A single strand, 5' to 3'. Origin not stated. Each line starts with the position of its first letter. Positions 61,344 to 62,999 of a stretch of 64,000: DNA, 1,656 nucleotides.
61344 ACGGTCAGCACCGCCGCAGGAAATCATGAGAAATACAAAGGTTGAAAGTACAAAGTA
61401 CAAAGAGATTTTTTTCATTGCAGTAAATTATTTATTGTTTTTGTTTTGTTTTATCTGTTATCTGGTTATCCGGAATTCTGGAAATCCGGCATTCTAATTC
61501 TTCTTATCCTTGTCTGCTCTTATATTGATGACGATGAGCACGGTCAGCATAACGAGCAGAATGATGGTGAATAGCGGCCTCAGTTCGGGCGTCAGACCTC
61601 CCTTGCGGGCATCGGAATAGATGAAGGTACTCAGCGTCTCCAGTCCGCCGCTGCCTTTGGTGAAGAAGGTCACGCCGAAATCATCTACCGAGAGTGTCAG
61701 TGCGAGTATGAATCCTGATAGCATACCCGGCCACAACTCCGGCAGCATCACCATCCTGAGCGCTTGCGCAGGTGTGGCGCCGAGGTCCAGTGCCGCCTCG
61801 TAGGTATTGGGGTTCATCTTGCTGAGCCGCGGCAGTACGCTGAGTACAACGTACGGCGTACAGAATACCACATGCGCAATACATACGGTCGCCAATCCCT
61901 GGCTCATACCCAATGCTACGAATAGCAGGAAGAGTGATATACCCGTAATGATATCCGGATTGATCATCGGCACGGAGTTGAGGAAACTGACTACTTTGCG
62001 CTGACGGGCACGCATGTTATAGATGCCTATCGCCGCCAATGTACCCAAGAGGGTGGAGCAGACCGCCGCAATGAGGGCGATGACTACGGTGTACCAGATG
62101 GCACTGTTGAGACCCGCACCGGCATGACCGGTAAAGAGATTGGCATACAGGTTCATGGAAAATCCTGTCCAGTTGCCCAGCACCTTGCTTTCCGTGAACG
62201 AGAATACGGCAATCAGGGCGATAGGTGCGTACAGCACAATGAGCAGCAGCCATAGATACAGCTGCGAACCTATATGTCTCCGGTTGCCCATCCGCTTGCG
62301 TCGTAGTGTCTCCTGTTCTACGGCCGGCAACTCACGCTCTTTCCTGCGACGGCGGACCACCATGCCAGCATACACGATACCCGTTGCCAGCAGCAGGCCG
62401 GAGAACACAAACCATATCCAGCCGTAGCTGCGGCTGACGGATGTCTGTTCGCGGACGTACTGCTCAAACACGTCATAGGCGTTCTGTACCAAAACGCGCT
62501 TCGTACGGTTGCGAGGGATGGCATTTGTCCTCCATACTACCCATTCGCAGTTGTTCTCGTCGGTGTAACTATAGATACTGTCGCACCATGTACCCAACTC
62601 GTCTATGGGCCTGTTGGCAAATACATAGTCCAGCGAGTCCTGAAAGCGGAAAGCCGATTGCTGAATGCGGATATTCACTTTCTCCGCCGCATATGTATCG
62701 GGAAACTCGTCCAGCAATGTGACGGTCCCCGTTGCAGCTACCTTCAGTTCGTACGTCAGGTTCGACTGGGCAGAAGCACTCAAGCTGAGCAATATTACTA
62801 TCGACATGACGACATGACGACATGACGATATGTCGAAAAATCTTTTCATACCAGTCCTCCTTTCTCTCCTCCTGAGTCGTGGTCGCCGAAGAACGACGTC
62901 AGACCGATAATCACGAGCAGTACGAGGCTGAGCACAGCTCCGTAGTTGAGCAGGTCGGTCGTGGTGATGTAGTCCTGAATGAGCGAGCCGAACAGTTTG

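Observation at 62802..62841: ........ period-8 arrays translated into near-identical N-termini of two unrelated proteins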

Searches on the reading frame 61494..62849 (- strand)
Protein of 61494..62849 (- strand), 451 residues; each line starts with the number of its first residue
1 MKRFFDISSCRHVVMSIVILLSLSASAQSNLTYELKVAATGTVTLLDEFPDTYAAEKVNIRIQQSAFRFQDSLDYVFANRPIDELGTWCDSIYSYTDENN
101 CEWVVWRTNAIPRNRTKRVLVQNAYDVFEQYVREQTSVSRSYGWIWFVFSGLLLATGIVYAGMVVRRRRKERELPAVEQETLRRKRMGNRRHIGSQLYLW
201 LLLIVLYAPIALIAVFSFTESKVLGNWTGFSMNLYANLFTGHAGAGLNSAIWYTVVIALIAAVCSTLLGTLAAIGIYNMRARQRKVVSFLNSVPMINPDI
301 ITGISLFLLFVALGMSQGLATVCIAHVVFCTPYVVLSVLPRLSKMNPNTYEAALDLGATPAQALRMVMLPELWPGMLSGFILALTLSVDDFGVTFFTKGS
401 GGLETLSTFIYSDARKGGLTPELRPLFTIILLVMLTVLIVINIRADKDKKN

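Call 12: find_encoding_contigs(protein=window:61494-62849:-, flank=10000, max_places=6)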
Protein window:61494-62849:- (451 aa): 4 contigs read that carry it; 3 places shown.
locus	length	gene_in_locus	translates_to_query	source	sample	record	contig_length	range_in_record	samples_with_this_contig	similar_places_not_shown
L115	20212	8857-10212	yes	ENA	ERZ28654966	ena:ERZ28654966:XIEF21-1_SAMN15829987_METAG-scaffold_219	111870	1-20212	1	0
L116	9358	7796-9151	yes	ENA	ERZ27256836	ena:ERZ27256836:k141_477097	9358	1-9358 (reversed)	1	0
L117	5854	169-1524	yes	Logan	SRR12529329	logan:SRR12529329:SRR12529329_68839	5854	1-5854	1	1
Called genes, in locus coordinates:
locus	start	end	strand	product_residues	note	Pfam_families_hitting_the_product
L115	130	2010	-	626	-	PF03577:Peptidase_C69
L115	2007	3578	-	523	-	PF05693:Glycogen_syn, PF08323:Glyco_transf_5, PF00534:Glycos_transf_1, PF13692:Glyco_trans_1_4, PF05693:Glycogen_syn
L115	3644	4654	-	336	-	PF00801:PKD, PF18911:PKD_4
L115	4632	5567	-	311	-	PF01745:IPT, PF13238:AAA_18 (faint), PF01715:IPPT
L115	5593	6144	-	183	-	PF07929:PRiA4_ORF3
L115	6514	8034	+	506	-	PF00005:ABC_tran, PF09818:ABC_ATPase (faint), PF13304:AAA_21 (faint), PF08402:TOBE_2 (faint)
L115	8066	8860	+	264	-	PF00528:BPD_transp_1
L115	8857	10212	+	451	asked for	PF00528:BPD_transp_1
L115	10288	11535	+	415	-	PF01547:SBP_bac_1, PF13416:SBP_bac_8, PF13343:SBP_bac_6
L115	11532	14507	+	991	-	PF09976:TPR_21 (faint), PF14559:TPR_19 (faint), PF25058:ARM_TT21 (faint), PF25064:ARM_TT21_5th (faint), PF28559:TPR_SusR (faint), PF00515:TPR_1 (faint), PF07719:TPR_2 (faint), PF12895:ANAPC3 (weak), +7 more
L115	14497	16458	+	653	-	-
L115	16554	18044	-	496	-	PF07470:Glyco_hydro_88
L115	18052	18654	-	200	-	-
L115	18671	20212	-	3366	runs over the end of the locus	PF18998:Flg_new_2, PF09479:Flg_new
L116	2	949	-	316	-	?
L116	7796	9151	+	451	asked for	PF00528:BPD_transp_1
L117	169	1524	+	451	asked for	PF00528:BPD_transp_1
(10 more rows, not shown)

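Call 48: search_protein_families(library=pfam, proteins=[window:61494-62849:-], max_evalue=0.001)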
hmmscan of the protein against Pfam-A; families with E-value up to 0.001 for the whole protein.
window:61494-62849:- (451 aa): 1 family
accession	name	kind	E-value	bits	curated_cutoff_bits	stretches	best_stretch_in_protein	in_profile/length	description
PF00528.27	BPD_transp_1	-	2.3e-13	50.7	26.4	1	266-443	2-173/184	Binding-protein-dependent transport system inner membrane component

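Call 58: list_cluster_members(proteins=[window:61494-62849:-, window:57199-60174:-, window:55248-57215:-])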
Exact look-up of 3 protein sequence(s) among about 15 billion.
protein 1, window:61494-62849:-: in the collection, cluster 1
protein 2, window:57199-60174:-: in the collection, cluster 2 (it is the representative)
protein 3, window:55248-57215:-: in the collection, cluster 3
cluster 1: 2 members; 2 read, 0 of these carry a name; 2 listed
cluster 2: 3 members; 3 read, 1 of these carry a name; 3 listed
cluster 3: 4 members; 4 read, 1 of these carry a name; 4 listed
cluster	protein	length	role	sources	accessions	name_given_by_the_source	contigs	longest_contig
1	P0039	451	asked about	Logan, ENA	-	-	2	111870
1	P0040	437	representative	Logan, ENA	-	-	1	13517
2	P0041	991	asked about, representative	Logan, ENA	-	-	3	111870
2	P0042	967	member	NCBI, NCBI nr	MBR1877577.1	MAG: tetratricopeptide repeat protein [Paludibacteraceae bacterium] | tetratricopeptide repeat protein [Paludibacteraceae bacterium]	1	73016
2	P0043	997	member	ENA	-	-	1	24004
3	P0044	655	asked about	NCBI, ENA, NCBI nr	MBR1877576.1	MAG: hypothetical protein IJ814_01085 [Paludibacteraceae bacterium] | hypothetical protein [Paludibacteraceae bacterium]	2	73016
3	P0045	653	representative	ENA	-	-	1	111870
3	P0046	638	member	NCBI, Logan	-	-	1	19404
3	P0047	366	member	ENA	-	-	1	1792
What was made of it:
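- On Dispersed short-unit arrays (STRR / heptamer SSR families): The host is called Paludibacteraceae in NCBI records for the window's exact third-gene protein and a >=90%-identical TPR protein (call 58).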

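Call 60: find_encoding_contigs(protein=P0043, flank=10000, max_places=2)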
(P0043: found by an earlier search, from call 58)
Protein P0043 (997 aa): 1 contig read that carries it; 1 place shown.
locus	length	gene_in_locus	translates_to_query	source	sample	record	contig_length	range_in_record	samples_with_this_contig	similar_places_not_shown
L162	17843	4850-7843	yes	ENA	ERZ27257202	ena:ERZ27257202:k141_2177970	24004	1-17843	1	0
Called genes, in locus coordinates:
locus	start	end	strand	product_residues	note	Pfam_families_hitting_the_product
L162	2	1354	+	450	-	?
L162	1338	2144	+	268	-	PF00528:BPD_transp_1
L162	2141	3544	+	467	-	PF00528:BPD_transp_1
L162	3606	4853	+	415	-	PF01547:SBP_bac_1, PF13416:SBP_bac_8, PF13343:SBP_bac_6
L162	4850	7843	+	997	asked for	PF09976:TPR_21 (faint), PF13428:TPR_14 (faint), PF25058:ARM_TT21 (faint), PF00515:TPR_1 (faint), PF07719:TPR_2 (faint), PF07721:TPR_4 (faint), PF12895:ANAPC3 (faint), PF13174:TPR_6 (faint), +5 more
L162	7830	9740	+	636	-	-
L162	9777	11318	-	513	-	PF07470:Glyco_hydro_88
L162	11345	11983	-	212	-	-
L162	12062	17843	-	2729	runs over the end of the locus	PF09479:Flg_new, PF13927:Ig_3 (weak), PF09479:Flg_new, PF02368:Big_2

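Call 61: find_encoding_contigs(protein=P0040, flank=10000, max_places=2)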
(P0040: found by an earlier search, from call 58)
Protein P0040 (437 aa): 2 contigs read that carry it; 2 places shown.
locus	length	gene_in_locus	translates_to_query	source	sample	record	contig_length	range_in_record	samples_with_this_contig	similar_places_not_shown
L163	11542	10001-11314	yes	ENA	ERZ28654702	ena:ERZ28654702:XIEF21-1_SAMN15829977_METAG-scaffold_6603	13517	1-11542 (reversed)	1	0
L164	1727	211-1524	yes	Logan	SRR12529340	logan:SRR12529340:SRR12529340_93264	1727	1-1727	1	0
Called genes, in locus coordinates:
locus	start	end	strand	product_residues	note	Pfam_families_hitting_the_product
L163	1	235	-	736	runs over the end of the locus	?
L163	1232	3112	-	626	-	PF03577:Peptidase_C69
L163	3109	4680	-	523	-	PF05693:Glycogen_syn, PF08323:Glyco_transf_5, PF00534:Glycos_transf_1, PF13692:Glyco_trans_1_4, PF05693:Glycogen_syn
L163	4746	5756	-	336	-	PF00801:PKD, PF18911:PKD_4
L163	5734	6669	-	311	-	PF01745:IPT, PF13238:AAA_18 (faint), PF01715:IPPT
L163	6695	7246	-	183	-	PF07929:PRiA4_ORF3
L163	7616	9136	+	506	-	PF00005:ABC_tran, PF09818:ABC_ATPase (faint), PF13304:AAA_21 (faint), PF08402:TOBE_2 (faint)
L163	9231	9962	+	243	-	PF00528:BPD_transp_1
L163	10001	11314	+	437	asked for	PF00528:BPD_transp_1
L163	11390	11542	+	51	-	?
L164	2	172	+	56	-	?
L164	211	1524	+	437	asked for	PF00528:BPD_transp_1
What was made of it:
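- Tried and rejected: Rejected because independent ENA and Logan assemblies agree (calls 12, 61).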

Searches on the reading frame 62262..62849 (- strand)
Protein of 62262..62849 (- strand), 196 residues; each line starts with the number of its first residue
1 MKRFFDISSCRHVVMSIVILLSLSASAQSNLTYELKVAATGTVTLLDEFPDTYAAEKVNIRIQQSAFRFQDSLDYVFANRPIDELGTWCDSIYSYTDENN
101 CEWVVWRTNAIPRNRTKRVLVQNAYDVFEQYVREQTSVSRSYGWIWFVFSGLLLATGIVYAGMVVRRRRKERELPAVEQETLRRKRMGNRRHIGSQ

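Call 13: find_homologous_proteins(query=window:62262-62849:-)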
Query seq(196 aa) (196 aa): 19 proteins with E <= 0.001 among 195 candidates.
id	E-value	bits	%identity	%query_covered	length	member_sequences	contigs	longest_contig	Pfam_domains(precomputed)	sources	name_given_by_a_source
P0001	1.7e-55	206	54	100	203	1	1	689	-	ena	-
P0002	3.9e-55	205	56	94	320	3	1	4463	-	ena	-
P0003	4.4e-55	204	55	94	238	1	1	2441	-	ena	-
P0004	6.8e-55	204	54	91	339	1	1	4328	-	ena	-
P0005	2.5e-53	199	54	97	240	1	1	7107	-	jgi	jgi:hypothetical protein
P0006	4.5e-53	198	50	97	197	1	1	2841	-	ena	-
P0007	3.0e-52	195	55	88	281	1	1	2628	-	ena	-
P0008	5.3e-52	194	54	94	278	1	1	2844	-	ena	-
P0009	9.8e-52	193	54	93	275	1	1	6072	-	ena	-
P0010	4.5e-50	188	58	87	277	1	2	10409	-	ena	-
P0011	5.7e-48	181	51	93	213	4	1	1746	-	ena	-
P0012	8.9e-48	181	47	94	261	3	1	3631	-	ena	-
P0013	9.8e-40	154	44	99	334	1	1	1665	-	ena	-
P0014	2.2e-35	140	52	74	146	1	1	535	-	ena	-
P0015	2.1e-31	127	48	72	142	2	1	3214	-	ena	-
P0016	3.0e-30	123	44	74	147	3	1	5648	-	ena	-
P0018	1.0e-13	70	47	44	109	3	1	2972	-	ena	-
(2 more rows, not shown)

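Call 19: find_encoding_contigs(protein=P0010, flank=10000, max_places=2)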
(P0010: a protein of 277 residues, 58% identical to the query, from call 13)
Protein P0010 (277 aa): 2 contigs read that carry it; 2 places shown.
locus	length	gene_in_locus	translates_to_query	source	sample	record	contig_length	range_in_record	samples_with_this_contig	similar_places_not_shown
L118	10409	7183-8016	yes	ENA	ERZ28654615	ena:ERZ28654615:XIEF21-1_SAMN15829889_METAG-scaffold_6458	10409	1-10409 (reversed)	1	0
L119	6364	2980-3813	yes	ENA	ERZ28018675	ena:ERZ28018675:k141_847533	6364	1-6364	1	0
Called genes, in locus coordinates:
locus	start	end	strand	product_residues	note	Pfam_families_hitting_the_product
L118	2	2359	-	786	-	?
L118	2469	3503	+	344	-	PF01883:FeS_assembly_P, PF10609:ParA, PF13614:AAA_31, PF00142:Fer4_NifH (weak), PF01656:CbiA, PF02374:ArsA_ATPase (weak), PF09140:MipZ (weak)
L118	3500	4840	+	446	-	PF01554:MatE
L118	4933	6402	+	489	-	PF00005:ABC_tran, PF09818:ABC_ATPase (faint), PF13304:AAA_21 (faint), PF08402:TOBE_2 (faint)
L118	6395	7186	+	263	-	PF00528:BPD_transp_1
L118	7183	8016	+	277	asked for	-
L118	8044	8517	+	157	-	PF00528:BPD_transp_1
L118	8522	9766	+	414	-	PF01547:SBP_bac_1, PF13416:SBP_bac_8, PF13343:SBP_bac_6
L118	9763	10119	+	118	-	-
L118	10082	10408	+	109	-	?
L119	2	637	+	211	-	?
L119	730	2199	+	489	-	PF00005:ABC_tran, PF13304:AAA_21 (faint), PF08402:TOBE_2 (faint)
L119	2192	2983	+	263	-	PF00528:BPD_transp_1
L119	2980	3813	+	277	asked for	-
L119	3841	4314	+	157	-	PF00528:BPD_transp_1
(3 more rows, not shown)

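Call 45: find_encoding_contigs(protein=P0016, flank=6000, max_places=1)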
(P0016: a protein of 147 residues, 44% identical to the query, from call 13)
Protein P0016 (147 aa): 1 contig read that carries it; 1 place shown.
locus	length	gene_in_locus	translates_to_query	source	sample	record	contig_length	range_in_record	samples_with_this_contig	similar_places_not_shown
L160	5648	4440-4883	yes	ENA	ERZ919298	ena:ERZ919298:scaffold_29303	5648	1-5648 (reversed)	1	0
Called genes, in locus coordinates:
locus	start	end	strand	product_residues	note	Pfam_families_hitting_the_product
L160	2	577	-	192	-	?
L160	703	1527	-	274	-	PF00583:Acetyltransf_1, PF13508:Acetyltransf_7 (weak), PF13673:Acetyltransf_10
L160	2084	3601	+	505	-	PF00005:ABC_tran, PF09818:ABC_ATPase (faint), PF13304:AAA_21 (faint), PF08402:TOBE_2 (faint)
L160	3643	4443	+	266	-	PF00528:BPD_transp_1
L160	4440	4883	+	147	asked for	-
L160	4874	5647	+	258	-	?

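Call 46: find_encoding_contigs(protein=P0018, flank=6000, max_places=1)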
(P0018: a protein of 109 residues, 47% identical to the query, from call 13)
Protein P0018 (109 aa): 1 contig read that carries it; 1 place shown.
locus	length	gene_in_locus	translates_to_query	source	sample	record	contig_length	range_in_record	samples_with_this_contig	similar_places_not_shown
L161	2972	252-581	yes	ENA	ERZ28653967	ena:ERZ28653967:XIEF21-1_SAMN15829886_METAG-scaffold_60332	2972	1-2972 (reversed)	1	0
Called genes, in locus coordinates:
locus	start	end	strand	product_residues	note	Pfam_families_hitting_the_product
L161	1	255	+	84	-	?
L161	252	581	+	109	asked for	-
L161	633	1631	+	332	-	PF00528:BPD_transp_1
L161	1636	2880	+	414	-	PF01547:SBP_bac_1 (weak), PF13416:SBP_bac_8, PF13343:SBP_bac_6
